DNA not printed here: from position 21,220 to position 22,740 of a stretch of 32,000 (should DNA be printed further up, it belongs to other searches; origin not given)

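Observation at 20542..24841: Four-gene envelope glycosylation module (secreted protein, GT-C-like, GtrA, HAD-UbiA fusion) between ribE and ribH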

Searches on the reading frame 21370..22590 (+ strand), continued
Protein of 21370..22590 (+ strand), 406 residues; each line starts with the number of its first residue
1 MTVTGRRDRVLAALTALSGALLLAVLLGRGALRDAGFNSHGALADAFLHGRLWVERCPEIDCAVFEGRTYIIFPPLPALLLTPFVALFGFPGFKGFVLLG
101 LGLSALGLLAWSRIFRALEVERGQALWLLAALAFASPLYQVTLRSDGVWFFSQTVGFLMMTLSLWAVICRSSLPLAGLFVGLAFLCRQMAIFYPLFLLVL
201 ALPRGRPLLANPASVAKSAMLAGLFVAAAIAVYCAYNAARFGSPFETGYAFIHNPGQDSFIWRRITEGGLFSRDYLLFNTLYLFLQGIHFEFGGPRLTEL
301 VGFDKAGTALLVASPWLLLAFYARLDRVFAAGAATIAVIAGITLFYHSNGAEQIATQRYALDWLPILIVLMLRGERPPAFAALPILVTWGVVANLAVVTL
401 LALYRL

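Call 34: find_related_loci(query=A1, collection=genome_contigs, flank=10000)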
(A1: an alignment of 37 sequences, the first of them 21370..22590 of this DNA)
Query A1 (406 aa) in genome_contigs; peptide patterns used: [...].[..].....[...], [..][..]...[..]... (x = any residue, [..] = any of these).
184 stretches matched a pattern; 112 encode a relative of the query (tblastn E <= 1e-3); the best 80 are kept; 80 distinct loci.
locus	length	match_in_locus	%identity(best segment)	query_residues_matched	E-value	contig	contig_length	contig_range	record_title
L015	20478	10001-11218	96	1-406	0e+0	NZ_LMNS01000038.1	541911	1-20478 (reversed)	Methylobacterium sp. Leaf123 contig_7, whole genome shotgun sequence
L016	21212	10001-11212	88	3-406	0e+0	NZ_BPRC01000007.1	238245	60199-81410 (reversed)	Methylorubrum aminovorans strain NBRC 15686 entry7, whole genome shotgun sequence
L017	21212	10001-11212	90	3-406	0e+0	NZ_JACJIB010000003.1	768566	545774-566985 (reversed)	Methylorubrum thiocyanatum strain DSM 11490 Ga0415277_03, whole genome shotgun sequence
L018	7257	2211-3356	76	29-406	0e+0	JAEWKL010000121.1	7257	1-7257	MAG: Proteobacteria bacterium isolate OH_PBrB_38 k127_836558, whole genome shotgun sequence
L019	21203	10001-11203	80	6-406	0e+0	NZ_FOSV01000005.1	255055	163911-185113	Methylorubrum salsuginis strain CGMCC 1.6474, whole genome shotgun sequence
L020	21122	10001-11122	75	33-406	7e-180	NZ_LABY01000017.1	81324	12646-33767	Methylobacterium variabile strain DSM 16961 contig_17, whole genome shotgun sequence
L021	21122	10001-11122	79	33-406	7e-180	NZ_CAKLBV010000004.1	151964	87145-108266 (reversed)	Methylobacterium sp. Leaf118, whole genome shotgun sequence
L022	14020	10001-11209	77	3-405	3e-179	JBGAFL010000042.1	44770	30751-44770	MAG: Methylobacterium sp. isolate MAG_AAO_H125.74 AAOH125-74_opera_contig_2025, whole genome shotgun sequence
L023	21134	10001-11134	74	33-406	4e-178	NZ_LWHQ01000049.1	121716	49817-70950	Methylobacterium platani strain PMB02 contig049, whole genome shotgun sequence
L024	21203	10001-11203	79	6-406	1e-176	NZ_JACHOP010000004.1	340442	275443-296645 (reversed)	Methylorubrum rhodinum strain DSM 2163 Ga0373200_04, whole genome shotgun sequence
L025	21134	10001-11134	77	33-406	2e-176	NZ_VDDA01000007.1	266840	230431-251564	Methylobacterium terricola strain 17Sr1-39 contig7, whole genome shotgun sequence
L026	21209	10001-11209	69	5-406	1e-174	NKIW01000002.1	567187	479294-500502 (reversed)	MAG: Rhizobiales bacterium PAR1 NODE_27, whole genome shotgun sequence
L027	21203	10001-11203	77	6-406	3e-169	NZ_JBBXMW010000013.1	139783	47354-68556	Methylorubrum subtropicum strain SB2 NODE_13_length_139783_cov_40.731104, whole genome shotgun sequence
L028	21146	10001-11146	74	29-406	2e-168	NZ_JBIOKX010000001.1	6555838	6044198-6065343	Methylobacterium alsaeris strain MA0201 contig_2, whole genome shotgun sequence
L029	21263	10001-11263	74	1-406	6e-165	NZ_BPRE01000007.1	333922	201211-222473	Methylorubrum suomiense strain DSM 14458 entry7, whole genome shotgun sequence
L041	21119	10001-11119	47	33-406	4e-99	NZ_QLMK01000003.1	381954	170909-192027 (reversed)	Falsochrobactrum ovis strain DSM 26720 Ga0215710_103, whole genome shotgun sequence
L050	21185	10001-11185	45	11-403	4e-94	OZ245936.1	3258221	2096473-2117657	MAG: Parvibaculaceae bacterium isolate bed00a0d-a1ae-49c1-a58a-6bb07fa44e2f genome assembly, chromosome: 1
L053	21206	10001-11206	44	3-400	4e-93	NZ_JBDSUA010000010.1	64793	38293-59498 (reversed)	MAG: Devosia sp. isolate cluster1_bin.570 k127_14483079, whole genome shotgun sequence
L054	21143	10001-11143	48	20-403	3e-92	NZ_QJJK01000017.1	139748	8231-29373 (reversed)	Chelatococcus asaccharovorans strain DSM 6462 Ga0215681_117, whole genome shotgun sequence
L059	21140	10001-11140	47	17-404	7e-91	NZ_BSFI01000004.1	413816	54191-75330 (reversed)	Hansschlegelia plantiphila strain VKM B-2347 soapdenovo_K_127_4, whole genome shotgun sequence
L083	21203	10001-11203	43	1-405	4e-85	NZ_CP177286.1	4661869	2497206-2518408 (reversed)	Hoeflea sp. Naph1 chromosome, complete genome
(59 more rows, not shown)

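Call 40: search_protein_families(library=pfam, proteins=[L059:11208-13235:-, L059:11310-12584:+, L059:7388-9355:-, L059:7409-9019:+, L059:5752-7029:+, L059:5914-7074:-, L059:9040-9879:-, L059:3033-5714:+, L008:9232-10959:-, L011:7478-7873:+], max_evalue=0.001)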
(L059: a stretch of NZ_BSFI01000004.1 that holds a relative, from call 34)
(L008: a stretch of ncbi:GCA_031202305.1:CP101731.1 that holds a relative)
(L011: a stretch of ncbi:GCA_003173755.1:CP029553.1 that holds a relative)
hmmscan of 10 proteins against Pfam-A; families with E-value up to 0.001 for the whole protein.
L059:11208-13235:- (675 aa): 2 families
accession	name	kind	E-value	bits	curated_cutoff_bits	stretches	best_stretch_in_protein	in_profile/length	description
PF19040.6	SGNH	-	6.9e-50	170.5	27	1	411-656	9-247/248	SGNH domain (fused to AT3 domains)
PF01757.29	Acyl_transf_3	-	2.3e-35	122.6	31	1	12-327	3-325/326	Acyltransferase domain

L059:11310-12584:+ (424 aa): 0 families

L059:7388-9355:- (655 aa): 3 families
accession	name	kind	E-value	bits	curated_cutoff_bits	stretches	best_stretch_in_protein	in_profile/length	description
PF05227.19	CHASE3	-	3.9e-29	101.8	28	1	200-333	3-136/138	CHASE3 domain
PF02518.31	HATPase_c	-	4e-25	88.8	26.4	1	536-644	2-109/111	Histidine kinase-, DNA gyrase B-, and HSP90-like ATPase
PF00512.31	HisKA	-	4.3e-07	30.3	26.9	1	405-490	3-63/66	His Kinase A (phospho-acceptor) domain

L059:7409-9019:+ (536 aa): 0 families

L059:5752-7029:+ (425 aa): 0 families

L059:5914-7074:- (386 aa): 5 families
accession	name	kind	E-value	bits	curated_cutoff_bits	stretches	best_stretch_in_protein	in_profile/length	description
PF07568.18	HisKA_2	-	1.5e-21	76.7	22.3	1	195-267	1-73/76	Histidine kinase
PF00072.30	Response_reg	-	3.9e-18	66.1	30.2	1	50-152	1-103/111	Response regulator receiver domain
PF02518.31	HATPase_c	-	4.5e-12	46.8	26.4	1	295-385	5-108/111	Histidine kinase-, DNA gyrase B-, and HSP90-like ATPase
PF13581.12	HATPase_c_2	-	6.1e-10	39.6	27.4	1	291-369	27-116/127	Histidine kinase-like ATPase domain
PF07536.20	HWE_HK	-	0.00022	22.3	22.8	1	195-259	1-62/83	HWE histidine kinase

L059:9040-9879:- (279 aa): 1 family
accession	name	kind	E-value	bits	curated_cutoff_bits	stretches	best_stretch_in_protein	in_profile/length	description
PF01464.25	SLT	-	2.2e-22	79.2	21.3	1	101-202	3-106/117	Transglycosylase SLT domain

L059:3033-5714:+ (893 aa): 4 families
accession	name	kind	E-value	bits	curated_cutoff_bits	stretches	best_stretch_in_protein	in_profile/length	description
PF00384.28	Molybdopterin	-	1.2e-62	212.5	24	1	76-490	15-352/353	Molybdopterin oxidoreductase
PF01568.27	Molydop_binding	-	8.1e-27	93.9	26.8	1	591-702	1-110/110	Molydopterin dinucleotide binding domain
PF04879.21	Molybdop_Fe4S4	-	8.6e-16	58.1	22.7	1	13-61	4-52/55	Molybdopterin oxidoreductase Fe4S4 domain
PF04324.20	Fer2_BFD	-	8e-13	49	26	1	835-883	1-49/50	BFD-like [2Fe-2S] binding domain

L008:9232-10959:- (575 aa): 4 families
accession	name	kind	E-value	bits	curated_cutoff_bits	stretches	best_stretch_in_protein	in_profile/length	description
PF00664.28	ABC_membrane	-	5.6e-52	177.5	28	1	20-286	5-273/274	ABC transporter transmembrane region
PF00005.33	ABC_tran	-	1.6e-33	116.6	25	1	350-498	2-137/137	ABC transporter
PF02463.25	SMC_N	-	4e-08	33.4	40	1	458-540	135-211/220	RecF/RecN/SMC N terminal domain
PF13191.12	AAA_16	-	0.00044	21.2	32.6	0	357-523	20-166/167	AAA ATPase domain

L011:7478-7873:+ (131 aa): 0 families

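Call 41: search_protein_families(library=ncbifam, proteins=[L008:9232-10959:-, L059:11208-13235:-], max_evalue=1e-10)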
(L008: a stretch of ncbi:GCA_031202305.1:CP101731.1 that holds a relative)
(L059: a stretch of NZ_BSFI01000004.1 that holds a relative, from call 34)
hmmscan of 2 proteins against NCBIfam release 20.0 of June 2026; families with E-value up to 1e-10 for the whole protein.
L008:9232-10959:- (575 aa): 170 families (the best 25 are shown)
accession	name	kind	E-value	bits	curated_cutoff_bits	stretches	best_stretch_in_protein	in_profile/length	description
TIGR02204.1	MsbA_rel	hypoth_equivalog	4.7e-138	461.4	780.4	1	2-569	6-576/576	ABC transporter, permease/ATP-binding protein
TIGR02203.1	MsbA_lipidA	equivalog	5.4e-138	461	602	1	3-570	3-571/572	lipid A export permease/ATP-binding protein MsbA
NF052233.1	CphA_assoc_ABC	equivalog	1.3e-119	400.7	880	1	5-569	175-744/766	cyanophycin metabolism-associated ABC transporter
NF010178.0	PRK13657.1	equivalog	4e-119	398.7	733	1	21-569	26-571/588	glucan ABC transporter ATP-binding protein/ permease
NF045513.1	HepA_fam_ABC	equivalog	3.2e-118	395.8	725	1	65-569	106-610/610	heterocyst formation ABC transporter subunit HepA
TIGR00958.1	3a01208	subfamily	1e-117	394.3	874.6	1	2-564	149-710/711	antigen peptide transporter 2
NF008381.0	PRK11176.1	equivalog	1.1e-115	387.3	867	1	87-570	98-581/582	lipid A ABC transporter ATP-binding protein/permease MsbA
TIGR01846.1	type_I_sec_HlyB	subfamily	1.4e-108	364.1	725.55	1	9-569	134-693/694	type I secretion system permease/ATPase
TIGR03796.1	NHLM_micro_ABC1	equivalog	3.4e-102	342.9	853.3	1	28-564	168-708/710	NHLP family bacteriocin export ABC transporter peptidase/permease/ATPase subunit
TIGR03375.1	type_I_sec_LssB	subfamily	9.7e-101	338.1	693.1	1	23-557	158-691/696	type I secretion system permease/ATPase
TIGR03797.1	NHLM_micro_ABC2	equivalog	8.7e-95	318.6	709.4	1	22-568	144-685/686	NHLP bacteriocin export ABC transporter permease/ATPase subunit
TIGR01192.1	chvA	subfamily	2e-94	317.3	585.4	1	136-565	141-567/585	glucan export ABC transporter ATP-binding protein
TIGR01193.1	bacteriocin_ABC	subfamily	5.9e-91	306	523.85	1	14-566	156-707/708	peptide cleavage/export ABC transporter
NF008055.0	PRK10789.1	equivalog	1.6e-90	304.3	845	1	24-568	26-571/590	SmdA family multidrug ABC transporter permease/ATP-binding protein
TIGR02857.1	CydD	equivalog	5.8e-89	299.4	435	1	16-540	5-529/529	thiol reductant ABC exporter subunit CydD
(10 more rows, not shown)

L059:11208-13235:- (675 aa): 1 family
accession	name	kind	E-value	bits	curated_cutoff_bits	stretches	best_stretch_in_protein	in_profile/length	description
NF058601.1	ActlTfSucTMsmeg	equivalog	6.5e-36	124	1275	1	6-339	28-385/723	acetyltransferase SucT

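Call 44: list_cluster_members(proteins=[P0001, P0004, P0005, P0007, P0009, P0011])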
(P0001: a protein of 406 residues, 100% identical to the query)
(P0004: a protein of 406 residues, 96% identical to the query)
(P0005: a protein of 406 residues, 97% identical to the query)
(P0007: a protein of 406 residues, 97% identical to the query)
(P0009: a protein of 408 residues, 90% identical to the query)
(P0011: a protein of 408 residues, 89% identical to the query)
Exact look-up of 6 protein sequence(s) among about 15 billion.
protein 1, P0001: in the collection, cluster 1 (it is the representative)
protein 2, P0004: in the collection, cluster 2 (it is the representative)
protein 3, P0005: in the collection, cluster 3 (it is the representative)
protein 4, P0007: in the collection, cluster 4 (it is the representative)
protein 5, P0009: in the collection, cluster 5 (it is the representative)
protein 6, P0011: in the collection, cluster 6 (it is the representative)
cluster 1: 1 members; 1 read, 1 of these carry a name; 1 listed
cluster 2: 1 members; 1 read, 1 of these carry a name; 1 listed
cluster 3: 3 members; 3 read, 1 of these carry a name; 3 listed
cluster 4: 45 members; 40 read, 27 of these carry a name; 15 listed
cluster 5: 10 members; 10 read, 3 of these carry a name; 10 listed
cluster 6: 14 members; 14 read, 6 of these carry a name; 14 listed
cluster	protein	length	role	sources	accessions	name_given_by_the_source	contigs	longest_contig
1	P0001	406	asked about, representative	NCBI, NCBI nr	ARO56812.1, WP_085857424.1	hypothetical protein B2G69_23400 [Methylorubrum zatmanii] | hypothetical protein [Methylorubrum zatmanii]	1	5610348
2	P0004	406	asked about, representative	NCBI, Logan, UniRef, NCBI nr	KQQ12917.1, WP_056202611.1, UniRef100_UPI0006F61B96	hypothetical protein ASF53_11960 [Methylobacterium sp. Leaf123] | hypothetical protein n=1 Tax=Methylobacterium sp. Leaf123 TaxID=1736264 ... | hypothetical protein [Methylobacterium sp. Leaf123]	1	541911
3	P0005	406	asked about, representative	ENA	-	-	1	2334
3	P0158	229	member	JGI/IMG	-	hypothetical protein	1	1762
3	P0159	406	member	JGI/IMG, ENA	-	-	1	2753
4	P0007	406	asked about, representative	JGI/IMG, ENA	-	-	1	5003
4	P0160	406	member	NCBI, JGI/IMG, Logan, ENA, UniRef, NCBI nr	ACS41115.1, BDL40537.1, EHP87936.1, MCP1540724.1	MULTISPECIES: hypothetical protein [Methylorubrum] | hypothetical protein | Glycosyltransferase RgtA/B/C/D-like domain-containing protein n=2 Tax=Methylorubrum ...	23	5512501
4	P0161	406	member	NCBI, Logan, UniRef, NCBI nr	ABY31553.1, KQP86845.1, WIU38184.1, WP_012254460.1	hypothetical protein [Methylorubrum extorquens] | hypothetical protein n=1 Tax=Methylorubrum extorquens TaxID=408 RepID=UPI000162991F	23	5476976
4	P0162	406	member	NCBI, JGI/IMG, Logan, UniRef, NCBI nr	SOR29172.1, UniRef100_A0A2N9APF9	protein of unknown function; putative membrane protein [Methylorubrum extorquens] | Glycosyltransferase RgtA/B/C/D-like domain-containing protein n=1 Tax=Methylorubrum ...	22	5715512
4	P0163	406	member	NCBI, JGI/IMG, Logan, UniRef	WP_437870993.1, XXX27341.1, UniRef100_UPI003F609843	hypothetical protein ACSD7O_17085 [Methylorubrum extorquens] | hypothetical protein | hypothetical protein n=1 Tax=Methylorubrum extorquens TaxID=408 RepID=UPI003F609843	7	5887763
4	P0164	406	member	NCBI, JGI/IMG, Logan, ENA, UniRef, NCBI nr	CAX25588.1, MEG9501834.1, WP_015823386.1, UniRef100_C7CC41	MAG: hypothetical protein MIN69_08225 [Methylorubrum extorquens] | hypothetical protein | Glycosyltransferase RgtA/B/C/D-like domain-containing protein n=1 Tax=Methylorubrum ...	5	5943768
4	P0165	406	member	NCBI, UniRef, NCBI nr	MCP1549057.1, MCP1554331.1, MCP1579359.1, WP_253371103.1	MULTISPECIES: hypothetical protein [Methylorubrum] | hypothetical protein n=1 Tax=Methylorubrum TaxID=2282523 RepID=UPI00209F0767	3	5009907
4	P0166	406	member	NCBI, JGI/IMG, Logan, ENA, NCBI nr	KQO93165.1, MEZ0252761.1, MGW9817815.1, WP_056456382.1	MAG: hypothetical protein ACAH20_17655 [Methylobacteriaceae bacterium] | hypothetical protein | hypothetical protein ASF36_00970 [Methylobacterium sp. Leaf90]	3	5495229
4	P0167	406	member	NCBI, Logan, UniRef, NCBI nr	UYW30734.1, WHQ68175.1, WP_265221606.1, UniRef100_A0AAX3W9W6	hypothetical protein [Methylorubrum extorquens] | Glycosyltransferase RgtA/B/C/D-like domain-containing protein n=1 Tax=Methylorubrum ...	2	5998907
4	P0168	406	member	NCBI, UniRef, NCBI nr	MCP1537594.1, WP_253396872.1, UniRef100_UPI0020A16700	hypothetical protein [Methylorubrum extorquens] | hypothetical protein n=1 Tax=Methylorubrum extorquens TaxID=408 RepID=UPI0020A16700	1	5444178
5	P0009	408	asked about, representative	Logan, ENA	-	-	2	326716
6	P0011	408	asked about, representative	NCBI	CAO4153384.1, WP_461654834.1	hypothetical protein LPLAFNJD_LOCUS3930 [Methylorubrum aminovorans]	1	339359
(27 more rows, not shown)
